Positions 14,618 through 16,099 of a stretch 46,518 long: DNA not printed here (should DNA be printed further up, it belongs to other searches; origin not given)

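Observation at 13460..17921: fccAB embedded in one operon with a tetrahaem cytochrome / NrfC / NrfD quinone module: candidate membrane-wired sulfide dehydrogenase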

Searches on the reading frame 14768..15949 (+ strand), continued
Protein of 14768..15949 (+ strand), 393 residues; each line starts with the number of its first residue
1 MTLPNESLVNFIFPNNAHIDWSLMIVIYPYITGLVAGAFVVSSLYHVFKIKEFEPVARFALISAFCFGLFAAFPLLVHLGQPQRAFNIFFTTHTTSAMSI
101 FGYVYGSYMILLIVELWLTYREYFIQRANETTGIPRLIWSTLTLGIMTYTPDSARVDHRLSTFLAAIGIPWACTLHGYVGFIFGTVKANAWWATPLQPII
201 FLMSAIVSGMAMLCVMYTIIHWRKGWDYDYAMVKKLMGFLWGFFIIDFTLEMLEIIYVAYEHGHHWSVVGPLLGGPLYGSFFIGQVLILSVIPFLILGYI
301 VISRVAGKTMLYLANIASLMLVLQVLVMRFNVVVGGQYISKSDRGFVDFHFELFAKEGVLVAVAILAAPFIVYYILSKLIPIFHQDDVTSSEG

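Call 62: search_protein_families(library=ncbifam, proteins=[L010:5508-7208:+, L020:9322-10908:+, L001:229-1518:+, L095:6889-7461:+], max_evalue=0.00001)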
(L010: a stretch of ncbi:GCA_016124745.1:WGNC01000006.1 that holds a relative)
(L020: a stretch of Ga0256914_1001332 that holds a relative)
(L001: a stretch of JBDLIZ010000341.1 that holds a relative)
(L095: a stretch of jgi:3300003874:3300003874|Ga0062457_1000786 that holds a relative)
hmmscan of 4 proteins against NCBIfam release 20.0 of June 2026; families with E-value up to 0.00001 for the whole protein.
L010:5508-7208:+ (566 aa): 25 families
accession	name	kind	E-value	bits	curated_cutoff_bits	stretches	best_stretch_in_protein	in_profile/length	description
NF049943.1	SQR_III_seleno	exception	4.1e-167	556.1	525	1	2-411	1-405/406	type III sulfide quinone reductase, selenoprotein subtype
NF011447.0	PRK14869.2-3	equivalog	5e-15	55.1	522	1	417-478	60-121/540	putative manganese-dependent inorganic diphosphatase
NF041552.1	TF_PrdR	equivalog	3.7e-14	52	795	2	411-482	56-126/577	sigma-54 dependent transcriptional regulator PrdR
NF011449.0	PRK14869.2-5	equivalog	5.4e-14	52.1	411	1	417-561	59-203/451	putative manganese-dependent inorganic diphosphatase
TIGR03169.1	Nterm_to_SelD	hypoth_equivalog_domain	4.6e-13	49.3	310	1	28-329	25-320/365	pyridine nucleotide-disulfide oxidoreductase family protein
TIGR01302.1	IMP_dehydrog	equivalog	7.7e-13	48.1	481.5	0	499-561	135-198/450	IMP dehydrogenase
NF011443.0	PRK14869.1-5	equivalog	1.1e-12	47.2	335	1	416-479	60-123/546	putative manganese-dependent inorganic diphosphatase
TIGR00393.1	kpsF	subfamily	1.2e-12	48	203.7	1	503-554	216-267/268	KpsF/GutQ family sugar-phosphate isomerase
NF011440.0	PRK14869.1-2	equivalog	3.6e-12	45.7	746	1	416-477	58-119/541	putative manganese-dependent inorganic diphosphatase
NF011445.0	PRK14869.2-1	equivalog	6e-12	44.8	483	1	426-473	69-116/548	putative manganese-dependent inorganic diphosphatase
TIGR01186.1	proV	subfamily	9.3e-12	44.7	326.6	0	422-482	299-358/363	betaine/proline/choline family ABC transporter ATP-binding protein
NF011441.0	PRK14869.1-3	equivalog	1.2e-11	43.9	753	1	417-483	60-127/548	putative manganese-dependent inorganic diphosphatase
NF011446.0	PRK14869.2-2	equivalog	3.3e-11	42.3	601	0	509-560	78-129/576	putative manganese-dependent inorganic diphosphatase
NF053704.1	TransRegCcpNBacil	equivalog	2.2e-10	40.3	260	0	508-561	76-128/208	transcriptional regulator CcpN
NF053603.1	HhpR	exception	6.9e-10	38.6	520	0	426-480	223-277/282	CBS domain-containing high hydrostatic pressure regulator HhpR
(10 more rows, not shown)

L020:9322-10908:+ (528 aa): 1 family
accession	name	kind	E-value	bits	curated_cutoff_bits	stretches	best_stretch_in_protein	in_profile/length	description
NF052343.1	hydrazine_HDH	equivalog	8.3e-14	50.8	900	1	198-282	223-301/564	hydrazine dehydrogenase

L001:229-1518:+ (429 aa): 3 families
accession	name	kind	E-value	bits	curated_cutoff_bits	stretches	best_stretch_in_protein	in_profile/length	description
NF052343.1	hydrazine_HDH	equivalog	5e-25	87.9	900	2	21-247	116-333/564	hydrazine dehydrogenase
TIGR03508.1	decahem_SO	subfamily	7.2e-12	45.3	192.2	1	16-99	65-144/258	DmsE family decaheme c-type cytochrome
NF041198.1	UshA_like_PCGU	equivalog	1.1e-06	27.6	275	0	74-180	409-516/519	UshA-like (seleno)protein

L095:6889-7461:+ (190 aa): 0 families

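Call 65: fold_search(model_id=the predicted structure, library=pdb)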
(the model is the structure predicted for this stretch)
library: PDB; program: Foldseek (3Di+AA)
matches with E <= 10: 568; with E <= 0.001: 6
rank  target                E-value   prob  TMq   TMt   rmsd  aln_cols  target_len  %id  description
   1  8k9e_C                2.1e-08  1.00  0.69  0.61   3.4       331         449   16  Cryo-EM structure of the photosynthetic alternative complex III from Chloroflexus aurantiacus at 3.3 angstrom (released 2024-03-06)
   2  6btm_C                6.1e-08  1.00  0.74  0.64   5.5       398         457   16  Structure of Alternative Complex III from Flavobacterium johnsoniae (Wild Type) (released 2018-05-09)
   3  6lod_C                1.2e-07  1.00  0.73  0.64   6.0       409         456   16  Cryo-EM structure of the air-oxidized photosynthetic alternative complex III from Roseiflexus castenholzii (released 2020-11-04)
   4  6f0k_C                1.0e-06  1.00  0.70  0.62   5.2       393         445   15  Alternative complex III (released 2018-05-09)
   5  8k9e_F                9.2e-06  1.00  0.53  0.53   7.0       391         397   11  Cryo-EM structure of the photosynthetic alternative complex III from Chloroflexus aurantiacus at 3.3 angstrom (released 2024-03-06)
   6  9ilt_F                1.6e-05  1.00  0.54  0.53   6.1       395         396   11  Crystal structure of alternative complex III from Chloroflexus aurantiacus (released 2025-03-19)
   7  6btm_F                1.0e-03  1.00  0.48  0.47   8.0       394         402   13  Structure of Alternative Complex III from Flavobacterium johnsoniae (Wild Type) (released 2018-05-09)
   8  6lod_F                1.0e-03  1.00  0.59  0.59   6.5       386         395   14  Cryo-EM structure of the air-oxidized photosynthetic alternative complex III from Roseiflexus castenholzii (released 2020-11-04)
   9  2vpw_C                3.2e-03  1.00  0.46  0.68   5.4       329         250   14  Polysulfide reductase with bound menaquinone (released 2008-06-10)
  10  8b4o_A                2.8e-02  0.98  0.35  0.32  13.1       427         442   10  Cryo-EM structure of cytochrome bd oxidase from C. glutamicum (released 2022-12-28)
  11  6qv7                  3.3e-02  0.54  0.17  0.19  20.7       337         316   15  Crystal structure of a CHAD domain from Chlorobium tepidum (released 2019-05-29)
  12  7ose_B                6.9e-02  0.82  0.28  0.29  11.1       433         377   11  cytochrome bd-II type oxidase with bound aurachin D (released 2021-11-17)
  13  6zmq                  7.2e-02  0.35  0.18  0.14  20.6       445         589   15  Cytochrome c Heme Lyase CcmF (released 2021-05-19)
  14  9r2g_D                1.1e-01  0.99  0.40  0.46  10.3       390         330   13  Cytochrome bd II oxidase qOR-2 type from Mycobacterium smegmatis (released 2026-03-04)
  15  5doq_A                1.1e-01  0.99  0.47  0.43  11.2       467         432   10  The structure of bd oxidase from Geobacillus thermodenitrificans (released 2016-05-04)
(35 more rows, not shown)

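Call 81: search_protein_families(library=pfam, alignment_id=A2, max_evalue=0.00001)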
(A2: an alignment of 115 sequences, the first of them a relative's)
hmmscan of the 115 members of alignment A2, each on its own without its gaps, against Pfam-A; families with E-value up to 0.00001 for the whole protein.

A. member 1, L001:4036-4671:+ (212 aa): 2 families
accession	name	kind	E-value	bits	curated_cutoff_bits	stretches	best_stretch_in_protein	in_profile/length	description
PF00034.26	Cytochrom_C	-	2.3e-10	42.1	21.3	0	135-207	3-85/90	Cytochrome c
PF13442.11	Cytochrome_CBB3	-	3e-09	37.5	27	0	133-207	3-67/68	Cytochrome C oxidase, cbb3-type, subunit III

B. families by the number of members that match (of 115 scanned): 69 families (the first 25 are shown)
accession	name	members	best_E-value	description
PF00034.26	Cytochrom_C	20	2.6e-25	Cytochrome c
PF13442.11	Cytochrome_CBB3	19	4.6e-23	Cytochrome C oxidase, cbb3-type, subunit III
PF14522.11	Cytochrome_C7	15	5.9e-23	Cytochrome c7 and related cytochrome c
PF07992.20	Pyr_redox_2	15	1.4e-14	Pyridine nucleotide-disulphide oxidoreductase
PF21706.3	FCSD_central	12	1.4e-49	Sulfide dehydrogenase [flavocytochrome c] flavoprotein chain, central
PF09242.17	FCSD-flav_bind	12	2e-30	Flavocytochrome c sulphide dehydrogenase, flavin-binding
PF14537.11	Cytochrom_c3_2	11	5.1e-20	Cytochrome c3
PF13435.11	Cytochrome_C554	10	7.6e-14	Cytochrome c554 and c-prime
PF13447.11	Multi-haem_cyto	9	1.1e-27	Seven times multi-haem cytochrome CxxCH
PF09699.15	Paired_CXXCH_1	6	1.2e-10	Doubled CXXCH motif (Paired_CXXCH_1)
PF22113.1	Mtrc-MtrF_II-IV_dom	5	2.1e-10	Outer membrane cytochrome MtrC/MtrF-like, domains II/IV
PF01266.30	DAO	4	4.5e-08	FAD dependent oxidoreductase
PF13450.12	NAD_binding_8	4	2.7e-06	NAD(P)-binding Rossmann-like domain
PF00571.33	CBS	3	2.8e-32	CBS domain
PF03264.19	Cytochrom_NNT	3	6.2e-09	NapC/NirT cytochrome c family, N-terminal region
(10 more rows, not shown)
